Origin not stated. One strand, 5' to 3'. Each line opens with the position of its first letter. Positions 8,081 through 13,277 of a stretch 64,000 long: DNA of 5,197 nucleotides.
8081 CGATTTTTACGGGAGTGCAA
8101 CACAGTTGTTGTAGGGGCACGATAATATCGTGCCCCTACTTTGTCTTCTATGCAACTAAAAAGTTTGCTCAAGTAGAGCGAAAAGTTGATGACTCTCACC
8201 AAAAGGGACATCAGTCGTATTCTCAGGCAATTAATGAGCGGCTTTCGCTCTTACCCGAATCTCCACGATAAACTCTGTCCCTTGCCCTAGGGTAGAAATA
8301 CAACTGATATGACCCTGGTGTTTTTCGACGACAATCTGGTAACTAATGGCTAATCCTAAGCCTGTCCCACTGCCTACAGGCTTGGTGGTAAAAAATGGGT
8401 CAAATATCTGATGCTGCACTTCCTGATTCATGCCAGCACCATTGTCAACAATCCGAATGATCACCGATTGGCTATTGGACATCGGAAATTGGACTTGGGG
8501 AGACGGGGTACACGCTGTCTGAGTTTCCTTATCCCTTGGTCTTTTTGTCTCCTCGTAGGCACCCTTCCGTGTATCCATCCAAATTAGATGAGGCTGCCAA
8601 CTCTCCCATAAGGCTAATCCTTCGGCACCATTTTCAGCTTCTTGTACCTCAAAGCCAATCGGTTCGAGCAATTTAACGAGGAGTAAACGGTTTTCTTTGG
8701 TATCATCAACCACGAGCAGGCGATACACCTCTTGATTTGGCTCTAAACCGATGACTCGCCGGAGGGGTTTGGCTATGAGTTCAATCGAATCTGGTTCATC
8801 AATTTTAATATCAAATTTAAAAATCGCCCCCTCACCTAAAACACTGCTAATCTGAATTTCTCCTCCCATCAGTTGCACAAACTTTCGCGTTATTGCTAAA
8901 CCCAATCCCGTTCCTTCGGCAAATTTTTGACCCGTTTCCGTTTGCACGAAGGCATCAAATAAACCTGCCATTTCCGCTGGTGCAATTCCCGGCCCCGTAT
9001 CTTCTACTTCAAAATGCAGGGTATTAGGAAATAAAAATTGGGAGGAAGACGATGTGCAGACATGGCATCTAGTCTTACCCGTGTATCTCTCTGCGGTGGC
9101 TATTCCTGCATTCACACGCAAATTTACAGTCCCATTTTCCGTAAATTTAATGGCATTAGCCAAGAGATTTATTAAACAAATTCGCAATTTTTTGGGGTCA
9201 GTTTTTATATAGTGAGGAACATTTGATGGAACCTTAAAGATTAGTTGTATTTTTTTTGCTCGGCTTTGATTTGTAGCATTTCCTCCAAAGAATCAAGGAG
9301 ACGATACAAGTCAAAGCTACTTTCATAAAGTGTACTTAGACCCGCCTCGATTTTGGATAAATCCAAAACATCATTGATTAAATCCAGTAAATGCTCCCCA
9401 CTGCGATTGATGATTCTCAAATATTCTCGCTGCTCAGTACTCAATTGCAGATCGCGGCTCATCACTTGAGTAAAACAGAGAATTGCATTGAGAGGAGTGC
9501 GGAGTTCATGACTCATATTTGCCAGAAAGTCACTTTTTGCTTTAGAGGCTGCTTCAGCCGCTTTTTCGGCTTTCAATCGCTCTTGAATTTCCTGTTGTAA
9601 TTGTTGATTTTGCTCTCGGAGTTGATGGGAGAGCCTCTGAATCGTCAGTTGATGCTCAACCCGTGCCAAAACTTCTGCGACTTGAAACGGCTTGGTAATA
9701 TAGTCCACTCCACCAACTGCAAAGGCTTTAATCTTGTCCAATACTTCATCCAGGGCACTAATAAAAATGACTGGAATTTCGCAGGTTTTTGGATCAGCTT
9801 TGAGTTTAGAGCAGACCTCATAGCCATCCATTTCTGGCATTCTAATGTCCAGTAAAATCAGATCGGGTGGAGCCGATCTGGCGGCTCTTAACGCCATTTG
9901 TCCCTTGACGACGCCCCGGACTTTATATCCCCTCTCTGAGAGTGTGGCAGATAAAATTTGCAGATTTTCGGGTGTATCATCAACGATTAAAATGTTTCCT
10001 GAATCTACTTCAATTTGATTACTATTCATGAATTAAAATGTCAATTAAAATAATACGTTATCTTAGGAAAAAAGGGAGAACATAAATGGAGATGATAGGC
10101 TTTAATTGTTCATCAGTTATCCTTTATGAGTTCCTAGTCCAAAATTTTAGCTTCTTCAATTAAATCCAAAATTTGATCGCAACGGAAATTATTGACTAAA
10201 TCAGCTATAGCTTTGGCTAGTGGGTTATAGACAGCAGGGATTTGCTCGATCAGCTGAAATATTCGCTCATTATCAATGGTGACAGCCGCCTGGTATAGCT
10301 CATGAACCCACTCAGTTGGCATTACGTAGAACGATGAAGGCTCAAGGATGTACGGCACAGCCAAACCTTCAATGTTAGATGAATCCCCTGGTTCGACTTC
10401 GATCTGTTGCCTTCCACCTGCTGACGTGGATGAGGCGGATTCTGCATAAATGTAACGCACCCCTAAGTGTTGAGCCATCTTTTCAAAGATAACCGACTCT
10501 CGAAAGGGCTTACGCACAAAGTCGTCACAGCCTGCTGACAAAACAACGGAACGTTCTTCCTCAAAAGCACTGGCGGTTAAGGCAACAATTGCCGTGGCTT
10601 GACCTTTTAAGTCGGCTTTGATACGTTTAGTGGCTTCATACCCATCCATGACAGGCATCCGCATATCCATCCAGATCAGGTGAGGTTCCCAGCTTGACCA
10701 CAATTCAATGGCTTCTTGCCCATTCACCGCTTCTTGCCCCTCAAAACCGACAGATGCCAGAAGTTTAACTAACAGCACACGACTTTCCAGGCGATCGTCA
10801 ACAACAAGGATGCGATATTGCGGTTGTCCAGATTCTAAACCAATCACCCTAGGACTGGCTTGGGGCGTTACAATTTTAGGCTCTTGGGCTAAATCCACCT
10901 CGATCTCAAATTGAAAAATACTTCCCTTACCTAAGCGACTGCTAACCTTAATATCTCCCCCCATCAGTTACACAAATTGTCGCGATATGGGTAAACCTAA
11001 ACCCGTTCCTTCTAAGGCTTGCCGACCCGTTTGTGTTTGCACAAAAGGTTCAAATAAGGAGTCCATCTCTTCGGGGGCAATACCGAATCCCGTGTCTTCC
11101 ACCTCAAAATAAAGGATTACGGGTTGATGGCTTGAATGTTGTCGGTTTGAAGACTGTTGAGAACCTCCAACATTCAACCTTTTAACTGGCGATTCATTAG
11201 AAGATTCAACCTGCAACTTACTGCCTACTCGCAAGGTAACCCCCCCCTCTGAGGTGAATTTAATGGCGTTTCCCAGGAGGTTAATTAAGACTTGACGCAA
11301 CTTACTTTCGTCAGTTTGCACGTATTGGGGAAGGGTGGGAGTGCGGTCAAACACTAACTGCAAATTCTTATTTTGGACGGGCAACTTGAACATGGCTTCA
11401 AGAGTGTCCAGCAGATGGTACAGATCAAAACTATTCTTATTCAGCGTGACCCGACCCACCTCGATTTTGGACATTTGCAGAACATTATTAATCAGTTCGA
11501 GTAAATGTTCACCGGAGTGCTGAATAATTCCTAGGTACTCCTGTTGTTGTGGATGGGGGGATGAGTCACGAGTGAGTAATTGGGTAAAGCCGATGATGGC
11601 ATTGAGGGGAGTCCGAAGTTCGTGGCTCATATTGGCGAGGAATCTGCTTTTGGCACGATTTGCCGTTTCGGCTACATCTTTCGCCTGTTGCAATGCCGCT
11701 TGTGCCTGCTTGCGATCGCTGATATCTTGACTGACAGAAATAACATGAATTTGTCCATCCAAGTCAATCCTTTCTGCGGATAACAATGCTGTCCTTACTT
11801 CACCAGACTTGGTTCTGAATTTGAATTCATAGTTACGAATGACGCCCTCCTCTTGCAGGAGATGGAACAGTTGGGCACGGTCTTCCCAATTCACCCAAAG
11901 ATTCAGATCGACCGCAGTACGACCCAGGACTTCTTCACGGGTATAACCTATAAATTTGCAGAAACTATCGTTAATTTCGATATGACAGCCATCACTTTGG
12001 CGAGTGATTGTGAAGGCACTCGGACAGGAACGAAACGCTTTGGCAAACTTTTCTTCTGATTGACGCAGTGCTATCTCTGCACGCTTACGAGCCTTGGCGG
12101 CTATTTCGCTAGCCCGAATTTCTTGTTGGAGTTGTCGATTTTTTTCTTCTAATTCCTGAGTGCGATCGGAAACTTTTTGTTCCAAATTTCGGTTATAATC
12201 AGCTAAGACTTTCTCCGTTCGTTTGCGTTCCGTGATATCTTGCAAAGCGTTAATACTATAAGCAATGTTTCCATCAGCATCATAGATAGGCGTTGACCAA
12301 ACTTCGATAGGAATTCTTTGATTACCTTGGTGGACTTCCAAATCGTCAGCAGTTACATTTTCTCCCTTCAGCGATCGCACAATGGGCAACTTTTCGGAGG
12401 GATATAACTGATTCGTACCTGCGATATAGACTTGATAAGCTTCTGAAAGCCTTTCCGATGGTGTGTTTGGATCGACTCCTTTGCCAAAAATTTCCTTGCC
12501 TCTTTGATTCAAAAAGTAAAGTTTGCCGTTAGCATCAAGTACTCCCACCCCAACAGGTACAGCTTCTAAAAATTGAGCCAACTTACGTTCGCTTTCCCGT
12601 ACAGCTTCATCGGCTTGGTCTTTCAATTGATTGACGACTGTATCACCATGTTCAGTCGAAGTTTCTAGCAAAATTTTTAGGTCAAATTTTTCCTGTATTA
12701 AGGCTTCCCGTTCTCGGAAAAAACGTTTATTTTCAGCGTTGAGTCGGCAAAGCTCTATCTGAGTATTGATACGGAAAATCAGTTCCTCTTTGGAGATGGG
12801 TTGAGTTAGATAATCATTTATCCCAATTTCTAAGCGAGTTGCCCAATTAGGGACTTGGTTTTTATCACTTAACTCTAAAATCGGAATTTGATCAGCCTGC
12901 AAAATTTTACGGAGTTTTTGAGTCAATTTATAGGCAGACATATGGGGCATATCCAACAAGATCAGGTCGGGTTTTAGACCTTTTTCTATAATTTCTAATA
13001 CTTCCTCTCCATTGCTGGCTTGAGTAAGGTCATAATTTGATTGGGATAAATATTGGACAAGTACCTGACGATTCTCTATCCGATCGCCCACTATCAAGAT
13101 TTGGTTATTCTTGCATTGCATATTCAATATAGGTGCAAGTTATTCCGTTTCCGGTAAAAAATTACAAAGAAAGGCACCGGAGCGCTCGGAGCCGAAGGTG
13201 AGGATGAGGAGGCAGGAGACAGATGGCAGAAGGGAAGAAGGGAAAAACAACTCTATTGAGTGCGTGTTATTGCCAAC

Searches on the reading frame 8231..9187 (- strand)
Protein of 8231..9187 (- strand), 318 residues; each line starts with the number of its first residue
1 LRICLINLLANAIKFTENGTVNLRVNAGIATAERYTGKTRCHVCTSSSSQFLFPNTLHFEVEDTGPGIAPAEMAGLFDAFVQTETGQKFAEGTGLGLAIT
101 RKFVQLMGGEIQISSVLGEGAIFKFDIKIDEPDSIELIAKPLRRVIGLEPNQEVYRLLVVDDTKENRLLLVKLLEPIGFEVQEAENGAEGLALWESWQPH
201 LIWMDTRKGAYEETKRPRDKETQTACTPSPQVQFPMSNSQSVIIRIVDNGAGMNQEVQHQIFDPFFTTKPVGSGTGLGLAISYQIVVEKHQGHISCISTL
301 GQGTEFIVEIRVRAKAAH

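Call 29: search_protein_families(library=pfam, proteins=[window:8231-9187:-], max_evalue=0.001)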
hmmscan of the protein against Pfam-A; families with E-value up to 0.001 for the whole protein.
window:8231-9187:- (318 aa): 2 families
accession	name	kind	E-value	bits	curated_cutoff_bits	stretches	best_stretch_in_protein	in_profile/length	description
PF02518.31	HATPase_c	-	9.6e-40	135.9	26.4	2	4-129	9-109/111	Histidine kinase-, DNA gyrase B-, and HSP90-like ATPase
PF00072.30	Response_reg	-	1.3e-06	28.9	30.2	1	158-206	2-50/111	Response regulator receiver domain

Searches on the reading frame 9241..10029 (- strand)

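Call 29: search_protein_families(library=pfam, proteins=[window:9241-10029:-], max_evalue=0.001)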
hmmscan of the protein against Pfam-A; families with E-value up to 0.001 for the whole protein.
window:9241-10029:- (262 aa): 3 families
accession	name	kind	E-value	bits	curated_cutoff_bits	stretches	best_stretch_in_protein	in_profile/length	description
PF00072.30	Response_reg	-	2.3e-28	99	30.2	1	13-124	1-110/111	Response regulator receiver domain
PF00512.31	HisKA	-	1.9e-24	86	26.9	1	164-230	1-66/66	His Kinase A (phospho-acceptor) domain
PF09766.14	FmiP_Thoc5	-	0.00024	20.9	29.4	1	124-200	86-161/362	Fms-interacting protein/Thoc5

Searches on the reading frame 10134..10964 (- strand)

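Call 29: search_protein_families(library=pfam, proteins=[window:10134-10964:-], max_evalue=0.001)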
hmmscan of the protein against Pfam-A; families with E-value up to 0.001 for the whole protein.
window:10134-10964:- (276 aa): 2 families
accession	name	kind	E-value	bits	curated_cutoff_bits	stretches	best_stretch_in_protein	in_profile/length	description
PF00072.30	Response_reg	-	1e-21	77.6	30.2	1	52-162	1-109/111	Response regulator receiver domain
PF23198.2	PDE8A_N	-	0.00019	21.8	29.6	1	72-144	33-106/147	PDE8A-like, N-terminal domain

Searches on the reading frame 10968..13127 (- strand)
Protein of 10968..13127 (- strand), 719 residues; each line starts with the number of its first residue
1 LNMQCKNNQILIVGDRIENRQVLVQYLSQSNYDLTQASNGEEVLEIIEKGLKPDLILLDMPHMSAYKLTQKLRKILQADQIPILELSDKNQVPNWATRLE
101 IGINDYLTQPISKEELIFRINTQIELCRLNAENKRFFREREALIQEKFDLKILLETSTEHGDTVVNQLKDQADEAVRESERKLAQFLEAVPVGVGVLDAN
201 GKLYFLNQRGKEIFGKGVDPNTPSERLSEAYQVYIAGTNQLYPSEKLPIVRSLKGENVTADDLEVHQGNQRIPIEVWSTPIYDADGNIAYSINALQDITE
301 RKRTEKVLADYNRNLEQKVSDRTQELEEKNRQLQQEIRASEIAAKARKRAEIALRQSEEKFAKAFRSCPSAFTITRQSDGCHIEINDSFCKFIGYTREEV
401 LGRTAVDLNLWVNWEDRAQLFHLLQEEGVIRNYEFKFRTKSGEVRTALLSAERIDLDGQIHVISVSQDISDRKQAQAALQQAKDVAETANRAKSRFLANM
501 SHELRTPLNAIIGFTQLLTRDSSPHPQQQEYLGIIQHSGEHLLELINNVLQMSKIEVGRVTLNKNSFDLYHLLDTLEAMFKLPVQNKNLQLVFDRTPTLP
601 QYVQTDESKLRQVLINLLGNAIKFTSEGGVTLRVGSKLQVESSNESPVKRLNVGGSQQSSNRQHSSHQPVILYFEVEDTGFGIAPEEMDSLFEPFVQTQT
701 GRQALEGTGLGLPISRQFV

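Call 29: search_protein_families(library=pfam, proteins=[window:10968-13127:-], max_evalue=0.001)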
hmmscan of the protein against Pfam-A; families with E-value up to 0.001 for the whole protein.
window:10968-13127:- (719 aa): 8 families
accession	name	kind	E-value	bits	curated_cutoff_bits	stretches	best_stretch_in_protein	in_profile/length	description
PF00512.31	HisKA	-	7.4e-24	84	26.9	1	492-556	1-64/66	His Kinase A (phospho-acceptor) domain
PF13426.13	PAS_9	-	8.7e-17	61.7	27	1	371-471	3-103/103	PAS domain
PF00072.30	Response_reg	-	2.6e-16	60.2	30.2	1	10-120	1-110/111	Response regulator receiver domain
PF02518.31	HATPase_c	-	3e-15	57.1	26.4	1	605-718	1-83/111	Histidine kinase-, DNA gyrase B-, and HSP90-like ATPase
PF00989.32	PAS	-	1.2e-13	51.5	22.6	1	371-469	13-113/113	PAS fold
PF08448.16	PAS_4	-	1.3e-13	51.5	23.1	2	187-303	1-110/110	PAS fold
PF08447.18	PAS_3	-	3e-06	27.8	25.6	1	383-461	2-83/89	PAS fold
PF13188.13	PAS_8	-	6.7e-06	26.3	21.8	0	182-217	2-37/65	PAS domain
